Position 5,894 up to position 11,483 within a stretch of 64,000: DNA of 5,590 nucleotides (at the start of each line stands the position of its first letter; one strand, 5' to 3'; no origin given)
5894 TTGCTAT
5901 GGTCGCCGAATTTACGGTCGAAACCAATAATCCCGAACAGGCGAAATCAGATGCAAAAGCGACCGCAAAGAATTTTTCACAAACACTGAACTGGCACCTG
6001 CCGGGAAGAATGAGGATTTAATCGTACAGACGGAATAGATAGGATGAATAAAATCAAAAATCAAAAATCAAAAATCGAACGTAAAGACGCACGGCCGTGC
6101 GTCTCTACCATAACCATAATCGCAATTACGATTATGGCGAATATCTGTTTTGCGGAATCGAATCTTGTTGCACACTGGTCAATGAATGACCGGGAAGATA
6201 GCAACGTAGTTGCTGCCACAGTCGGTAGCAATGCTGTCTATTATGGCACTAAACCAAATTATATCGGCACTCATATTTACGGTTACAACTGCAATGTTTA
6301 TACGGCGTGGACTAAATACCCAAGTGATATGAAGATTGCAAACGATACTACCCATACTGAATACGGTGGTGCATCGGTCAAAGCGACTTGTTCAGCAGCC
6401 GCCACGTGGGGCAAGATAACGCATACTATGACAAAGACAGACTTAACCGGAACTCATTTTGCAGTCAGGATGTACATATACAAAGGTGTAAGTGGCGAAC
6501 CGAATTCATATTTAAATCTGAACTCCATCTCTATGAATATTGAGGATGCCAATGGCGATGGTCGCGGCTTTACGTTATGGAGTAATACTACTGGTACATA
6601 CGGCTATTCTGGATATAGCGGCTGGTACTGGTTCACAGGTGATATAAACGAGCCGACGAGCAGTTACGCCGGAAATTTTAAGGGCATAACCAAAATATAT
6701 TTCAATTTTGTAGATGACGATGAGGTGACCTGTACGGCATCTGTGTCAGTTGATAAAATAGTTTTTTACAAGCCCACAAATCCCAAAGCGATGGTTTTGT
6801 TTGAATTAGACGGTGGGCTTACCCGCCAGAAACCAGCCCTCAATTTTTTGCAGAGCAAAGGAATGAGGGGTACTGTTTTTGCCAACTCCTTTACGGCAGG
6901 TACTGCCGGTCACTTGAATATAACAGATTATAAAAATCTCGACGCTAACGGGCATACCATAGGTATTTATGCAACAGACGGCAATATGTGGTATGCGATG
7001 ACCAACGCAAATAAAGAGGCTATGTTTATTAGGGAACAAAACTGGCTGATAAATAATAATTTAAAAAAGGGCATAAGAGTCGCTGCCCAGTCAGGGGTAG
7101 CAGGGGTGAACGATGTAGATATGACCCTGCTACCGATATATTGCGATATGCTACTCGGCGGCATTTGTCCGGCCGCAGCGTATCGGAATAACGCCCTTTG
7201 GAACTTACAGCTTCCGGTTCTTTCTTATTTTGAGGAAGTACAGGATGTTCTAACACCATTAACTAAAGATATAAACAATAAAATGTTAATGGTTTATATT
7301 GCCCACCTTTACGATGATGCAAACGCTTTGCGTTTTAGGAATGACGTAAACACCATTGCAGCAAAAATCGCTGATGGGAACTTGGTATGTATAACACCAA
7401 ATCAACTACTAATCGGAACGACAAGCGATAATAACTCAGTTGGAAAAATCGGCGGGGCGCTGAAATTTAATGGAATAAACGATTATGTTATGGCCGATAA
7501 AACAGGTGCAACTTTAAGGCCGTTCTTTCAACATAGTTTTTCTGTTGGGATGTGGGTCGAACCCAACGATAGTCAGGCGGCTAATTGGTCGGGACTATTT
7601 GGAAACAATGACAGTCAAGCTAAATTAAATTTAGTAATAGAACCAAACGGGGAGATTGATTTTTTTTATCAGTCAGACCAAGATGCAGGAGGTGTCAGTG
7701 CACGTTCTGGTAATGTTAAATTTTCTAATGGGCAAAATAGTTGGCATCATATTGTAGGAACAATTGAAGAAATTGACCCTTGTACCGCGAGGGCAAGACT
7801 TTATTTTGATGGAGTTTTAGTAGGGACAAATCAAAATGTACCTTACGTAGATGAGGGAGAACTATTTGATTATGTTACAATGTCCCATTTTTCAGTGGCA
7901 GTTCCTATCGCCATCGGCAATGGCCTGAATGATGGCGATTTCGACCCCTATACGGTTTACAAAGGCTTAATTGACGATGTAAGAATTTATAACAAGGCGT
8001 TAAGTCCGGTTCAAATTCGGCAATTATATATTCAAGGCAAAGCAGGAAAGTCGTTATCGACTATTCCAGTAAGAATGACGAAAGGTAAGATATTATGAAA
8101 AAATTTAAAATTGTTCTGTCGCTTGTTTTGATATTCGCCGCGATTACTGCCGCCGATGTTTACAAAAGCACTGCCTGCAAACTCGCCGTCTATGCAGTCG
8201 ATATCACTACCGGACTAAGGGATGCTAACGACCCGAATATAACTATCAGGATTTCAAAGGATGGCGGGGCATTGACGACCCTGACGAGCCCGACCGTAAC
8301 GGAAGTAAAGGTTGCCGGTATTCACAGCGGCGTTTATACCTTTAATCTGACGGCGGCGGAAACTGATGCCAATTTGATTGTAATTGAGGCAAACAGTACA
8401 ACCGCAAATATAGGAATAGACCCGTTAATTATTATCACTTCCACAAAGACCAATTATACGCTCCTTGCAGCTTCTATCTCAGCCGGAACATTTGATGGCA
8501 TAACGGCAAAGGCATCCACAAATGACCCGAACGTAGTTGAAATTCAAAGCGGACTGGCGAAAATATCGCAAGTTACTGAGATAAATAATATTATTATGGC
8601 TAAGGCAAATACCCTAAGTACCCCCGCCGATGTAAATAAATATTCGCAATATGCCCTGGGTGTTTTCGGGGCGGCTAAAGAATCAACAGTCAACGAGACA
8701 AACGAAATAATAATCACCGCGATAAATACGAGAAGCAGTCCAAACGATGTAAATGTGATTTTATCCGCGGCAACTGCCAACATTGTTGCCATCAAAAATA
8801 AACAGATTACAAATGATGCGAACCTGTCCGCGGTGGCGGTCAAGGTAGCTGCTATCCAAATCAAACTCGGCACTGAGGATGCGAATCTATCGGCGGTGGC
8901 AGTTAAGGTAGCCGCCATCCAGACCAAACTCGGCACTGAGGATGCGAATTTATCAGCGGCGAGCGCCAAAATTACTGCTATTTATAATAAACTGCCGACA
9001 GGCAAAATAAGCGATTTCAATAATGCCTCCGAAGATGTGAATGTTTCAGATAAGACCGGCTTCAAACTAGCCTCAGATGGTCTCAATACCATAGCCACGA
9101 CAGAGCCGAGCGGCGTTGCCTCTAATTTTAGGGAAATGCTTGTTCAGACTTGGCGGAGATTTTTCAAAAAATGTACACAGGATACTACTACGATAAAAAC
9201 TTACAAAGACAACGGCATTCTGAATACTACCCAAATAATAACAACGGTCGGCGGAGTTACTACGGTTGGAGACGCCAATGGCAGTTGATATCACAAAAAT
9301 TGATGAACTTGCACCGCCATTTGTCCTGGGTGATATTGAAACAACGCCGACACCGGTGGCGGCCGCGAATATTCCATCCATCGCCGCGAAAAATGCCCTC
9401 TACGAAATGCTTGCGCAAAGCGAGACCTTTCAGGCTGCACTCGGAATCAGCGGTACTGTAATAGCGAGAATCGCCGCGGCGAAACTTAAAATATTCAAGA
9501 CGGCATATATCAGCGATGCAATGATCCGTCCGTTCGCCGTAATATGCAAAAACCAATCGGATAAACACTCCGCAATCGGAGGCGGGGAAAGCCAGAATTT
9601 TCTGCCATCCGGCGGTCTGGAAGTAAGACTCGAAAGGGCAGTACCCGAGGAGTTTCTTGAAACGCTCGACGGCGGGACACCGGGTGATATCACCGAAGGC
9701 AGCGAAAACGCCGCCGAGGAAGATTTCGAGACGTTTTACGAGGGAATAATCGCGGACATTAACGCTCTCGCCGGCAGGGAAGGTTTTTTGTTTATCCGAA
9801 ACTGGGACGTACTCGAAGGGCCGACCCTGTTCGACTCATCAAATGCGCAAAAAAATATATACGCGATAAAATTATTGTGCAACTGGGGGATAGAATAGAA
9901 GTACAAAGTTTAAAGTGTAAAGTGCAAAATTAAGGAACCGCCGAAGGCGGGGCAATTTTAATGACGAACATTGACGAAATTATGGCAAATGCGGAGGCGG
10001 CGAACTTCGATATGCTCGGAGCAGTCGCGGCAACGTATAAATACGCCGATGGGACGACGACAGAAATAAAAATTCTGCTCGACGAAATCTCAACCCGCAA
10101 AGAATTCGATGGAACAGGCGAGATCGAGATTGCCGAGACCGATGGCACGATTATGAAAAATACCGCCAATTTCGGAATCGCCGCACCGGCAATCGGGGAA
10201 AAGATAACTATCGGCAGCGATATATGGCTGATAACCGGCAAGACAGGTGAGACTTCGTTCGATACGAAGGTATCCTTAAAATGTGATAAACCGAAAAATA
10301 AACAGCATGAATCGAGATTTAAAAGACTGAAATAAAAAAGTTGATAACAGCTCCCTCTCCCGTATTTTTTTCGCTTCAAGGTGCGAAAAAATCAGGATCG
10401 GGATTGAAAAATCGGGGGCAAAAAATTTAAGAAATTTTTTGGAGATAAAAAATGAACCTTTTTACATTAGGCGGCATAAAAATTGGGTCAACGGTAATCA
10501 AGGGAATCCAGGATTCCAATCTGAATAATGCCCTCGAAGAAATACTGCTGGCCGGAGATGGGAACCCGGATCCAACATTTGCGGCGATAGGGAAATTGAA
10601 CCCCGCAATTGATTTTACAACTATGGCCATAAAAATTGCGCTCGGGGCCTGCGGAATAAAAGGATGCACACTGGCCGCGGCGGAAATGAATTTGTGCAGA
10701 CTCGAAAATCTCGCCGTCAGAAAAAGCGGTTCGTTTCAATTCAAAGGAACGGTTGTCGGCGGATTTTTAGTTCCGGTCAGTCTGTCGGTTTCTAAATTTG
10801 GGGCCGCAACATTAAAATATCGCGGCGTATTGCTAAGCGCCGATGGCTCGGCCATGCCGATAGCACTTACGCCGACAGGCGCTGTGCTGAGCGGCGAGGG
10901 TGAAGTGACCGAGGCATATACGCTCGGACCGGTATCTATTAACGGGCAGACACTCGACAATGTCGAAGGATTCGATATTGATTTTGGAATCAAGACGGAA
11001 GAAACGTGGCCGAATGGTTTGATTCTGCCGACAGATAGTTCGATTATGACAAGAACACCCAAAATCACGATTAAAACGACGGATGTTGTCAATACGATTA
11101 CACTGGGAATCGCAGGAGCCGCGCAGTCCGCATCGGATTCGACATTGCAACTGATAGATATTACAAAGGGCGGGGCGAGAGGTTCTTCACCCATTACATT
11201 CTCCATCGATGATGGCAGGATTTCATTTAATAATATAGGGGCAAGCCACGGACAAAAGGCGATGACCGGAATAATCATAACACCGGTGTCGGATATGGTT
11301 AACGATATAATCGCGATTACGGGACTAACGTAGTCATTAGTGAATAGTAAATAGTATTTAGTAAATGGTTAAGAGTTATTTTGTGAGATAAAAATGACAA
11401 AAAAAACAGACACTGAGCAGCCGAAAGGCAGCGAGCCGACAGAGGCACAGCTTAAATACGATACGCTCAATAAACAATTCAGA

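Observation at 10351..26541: Family of conserved nested-hairpin intergenic elements with covarying stems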

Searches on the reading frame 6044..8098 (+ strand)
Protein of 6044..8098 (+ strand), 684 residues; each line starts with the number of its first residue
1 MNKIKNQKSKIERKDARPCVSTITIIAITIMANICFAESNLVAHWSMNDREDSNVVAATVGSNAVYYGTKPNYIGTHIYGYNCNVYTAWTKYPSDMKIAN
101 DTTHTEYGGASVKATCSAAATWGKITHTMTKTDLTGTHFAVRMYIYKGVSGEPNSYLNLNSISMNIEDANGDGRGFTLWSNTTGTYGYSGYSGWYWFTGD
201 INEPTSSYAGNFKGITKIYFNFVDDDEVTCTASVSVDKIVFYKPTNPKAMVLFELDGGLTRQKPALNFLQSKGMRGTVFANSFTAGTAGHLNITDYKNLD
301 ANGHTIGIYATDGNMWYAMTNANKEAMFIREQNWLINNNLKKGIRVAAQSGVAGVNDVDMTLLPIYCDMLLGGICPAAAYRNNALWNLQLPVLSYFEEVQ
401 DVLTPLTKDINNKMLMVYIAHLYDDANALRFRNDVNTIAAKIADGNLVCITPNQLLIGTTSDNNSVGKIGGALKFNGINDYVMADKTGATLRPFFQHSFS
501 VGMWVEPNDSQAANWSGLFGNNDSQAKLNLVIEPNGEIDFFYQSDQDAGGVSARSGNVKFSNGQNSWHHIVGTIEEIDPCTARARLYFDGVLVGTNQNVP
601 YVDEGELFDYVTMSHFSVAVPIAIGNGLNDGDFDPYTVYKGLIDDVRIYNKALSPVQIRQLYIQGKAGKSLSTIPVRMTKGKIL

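Call 14: search_protein_families(library=pfam, proteins=[window:6044-8098:+], max_evalue=0.01)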
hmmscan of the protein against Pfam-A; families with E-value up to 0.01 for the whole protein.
window:6044-8098:+ (684 aa): 2 families
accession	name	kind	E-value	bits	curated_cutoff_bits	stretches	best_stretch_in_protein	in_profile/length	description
PF13385.13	Laminin_G_3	-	2.6e-16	60.5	27.6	1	479-658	4-150/151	Concanavalin A-like lectin/glucanases superfamily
PF07953.20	Toxin_R_bind_N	-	0.00039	20.6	23.8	1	466-595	23-150/191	Clostridium neurotoxin, N-terminal receptor binding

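Call 15: search_protein_families(library=phrogs, proteins=[window:6044-8098:+], max_evalue=0.01)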
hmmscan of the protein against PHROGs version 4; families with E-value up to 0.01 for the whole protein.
window:6044-8098:+ (684 aa): 0 families

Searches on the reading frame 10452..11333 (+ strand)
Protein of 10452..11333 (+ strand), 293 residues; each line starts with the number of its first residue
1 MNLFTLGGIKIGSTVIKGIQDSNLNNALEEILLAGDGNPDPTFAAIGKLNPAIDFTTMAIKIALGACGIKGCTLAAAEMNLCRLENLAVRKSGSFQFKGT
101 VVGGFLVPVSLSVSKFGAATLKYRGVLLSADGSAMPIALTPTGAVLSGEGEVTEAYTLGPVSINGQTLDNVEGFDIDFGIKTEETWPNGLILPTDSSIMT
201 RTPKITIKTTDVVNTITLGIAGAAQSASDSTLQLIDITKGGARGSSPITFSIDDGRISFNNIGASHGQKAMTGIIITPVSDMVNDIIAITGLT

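Call 12: search_protein_families(library=phrogs, proteins=[window:10452-11333:+])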
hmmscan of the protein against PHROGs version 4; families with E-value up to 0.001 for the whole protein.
window:10452-11333:+ (293 aa): 0 families

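Call 13: search_protein_families(library=pfam, proteins=[window:10452-11333:+])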
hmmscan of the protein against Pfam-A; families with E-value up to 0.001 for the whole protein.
window:10452-11333:+ (293 aa): 0 families

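Call 92: search_solved_structures(query=window:10452-11333:+, max_evalue=1)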
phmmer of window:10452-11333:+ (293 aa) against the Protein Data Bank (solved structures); distinct sequences matched with E-value up to 1: 0.

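Call 98: predict_structure(protein=window:10452-11333:+)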
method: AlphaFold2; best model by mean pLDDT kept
length: 293 residues; sequences in the alignment: 1
mean_pLDDT: 31.1   pTM: 0.21
mean pLDDT of the five models: 31.1, 29.1, 27.6, 27.3, 26.5
residues with pLDDT >= 90: 0; 70-90: 0; 50-70: 0; < 50: 293
segments of 3 or more residues with pLDDT < 50: 1-293
pLDDT, mean of each block of 10 residues (from residue 1): 26 33 36 33 31 29 27 24 25 30 29 29 30 30 28 29 32 31 30 32 34 34 31 32 35 36 39 35 32 29
secondary structure, 60 per line:
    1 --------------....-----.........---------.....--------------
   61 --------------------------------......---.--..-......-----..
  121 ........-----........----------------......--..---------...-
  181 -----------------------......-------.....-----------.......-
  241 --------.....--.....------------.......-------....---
elements in order: H15-18 H24-32 H42-46 E93-98 E108-113 E119-128 E134-141 E158-163 E177-179 E204-209 E217-221 E233-239 E249-253 E256-260 E273-279 E287-290
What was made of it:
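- Tried and rejected: Single-sequence AlphaFold of the 293-aa protein was useless (pLDDT 31, call 98).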

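Call 102: search_protein_representatives(protein=window:10452-11333:+)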
Query: 293 residues. Proteins with E-value up to 0.001 (for the whole library): 1271; up to 1e-10: 595; up to 1e-30: 51. The best 150 are listed.
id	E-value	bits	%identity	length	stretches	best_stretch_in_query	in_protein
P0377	1.4e-77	277.4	51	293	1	1-292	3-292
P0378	7.5e-72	258.6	61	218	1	76-292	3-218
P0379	4.4e-52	193.8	43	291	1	3-292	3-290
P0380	6.8e-52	193.2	39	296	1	1-292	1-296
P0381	1.3e-50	189.0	38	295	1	3-293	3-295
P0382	1.3e-49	185.8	39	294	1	1-292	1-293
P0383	1.8e-48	181.9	39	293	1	2-290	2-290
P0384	9.5e-48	179.6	42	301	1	1-292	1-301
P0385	1.9e-44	168.8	37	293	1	4-293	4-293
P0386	1.4e-43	165.9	38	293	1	1-281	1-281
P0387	3.9e-43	164.5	36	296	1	2-293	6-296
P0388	4.8e-43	164.2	38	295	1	2-290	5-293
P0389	3.0e-42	161.6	38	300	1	4-289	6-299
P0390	3.4e-42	161.4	38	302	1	3-289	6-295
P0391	4.5e-42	161.0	38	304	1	8-282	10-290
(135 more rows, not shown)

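Call 104: search_solved_structures(query=A7, max_evalue=1)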
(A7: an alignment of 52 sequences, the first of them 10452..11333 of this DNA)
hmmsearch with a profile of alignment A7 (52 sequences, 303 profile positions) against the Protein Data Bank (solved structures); distinct sequences matched with E-value up to 1: 0.
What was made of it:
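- Tried and rejected: A profile search of the PDB found nothing (call 104).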

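Call 105: search_protein_families(library=pfam, alignment_id=A7, max_evalue=0.01)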
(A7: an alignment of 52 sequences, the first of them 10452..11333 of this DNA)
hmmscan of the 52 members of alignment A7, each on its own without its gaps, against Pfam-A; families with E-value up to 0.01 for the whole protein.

A. member 1, window:10452-11333:+ (293 aa): 0 families

B. families by the number of members that match (of 52 scanned): 2 families
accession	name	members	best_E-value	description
PF18906.5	Phage_tube_2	6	7.8e-05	Phage tail tube protein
PF12985.13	DUF3869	1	0.0023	Domain of unknown function (DUF3869)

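Call 107: find_encoding_contigs(protein=P0377, flank=10000, max_places=3)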
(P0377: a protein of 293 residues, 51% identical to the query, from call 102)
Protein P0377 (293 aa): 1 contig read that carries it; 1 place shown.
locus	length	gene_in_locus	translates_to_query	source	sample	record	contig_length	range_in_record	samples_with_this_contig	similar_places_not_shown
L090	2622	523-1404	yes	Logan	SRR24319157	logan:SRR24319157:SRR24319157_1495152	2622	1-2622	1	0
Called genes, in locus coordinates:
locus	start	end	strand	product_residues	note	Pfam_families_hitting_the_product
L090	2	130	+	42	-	?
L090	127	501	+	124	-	-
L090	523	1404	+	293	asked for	-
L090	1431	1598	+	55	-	-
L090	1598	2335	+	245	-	-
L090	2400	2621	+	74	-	?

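Call 110: find_encoding_contigs(protein=P0378, flank=10000, max_places=3)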
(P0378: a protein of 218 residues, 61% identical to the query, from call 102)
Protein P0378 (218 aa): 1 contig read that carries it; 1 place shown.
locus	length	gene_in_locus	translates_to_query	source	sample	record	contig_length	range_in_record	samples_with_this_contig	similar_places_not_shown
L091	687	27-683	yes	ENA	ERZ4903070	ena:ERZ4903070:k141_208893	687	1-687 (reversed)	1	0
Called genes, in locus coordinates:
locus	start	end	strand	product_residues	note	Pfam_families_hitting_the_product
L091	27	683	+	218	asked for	-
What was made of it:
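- Tried and rejected: L091 was too short (call 110).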

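Call 112: find_related_loci(query=window:10452-11333:+, collection=viral_contigs, flank=4000)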
Query window:10452-11333:+ (293 aa) in viral_contigs; peptide patterns used: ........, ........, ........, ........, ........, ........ (x = any residue, [..] = any of these).
30 stretches matched a pattern, but none encodes a relative of the query by tblastn (E <= 1e-3).
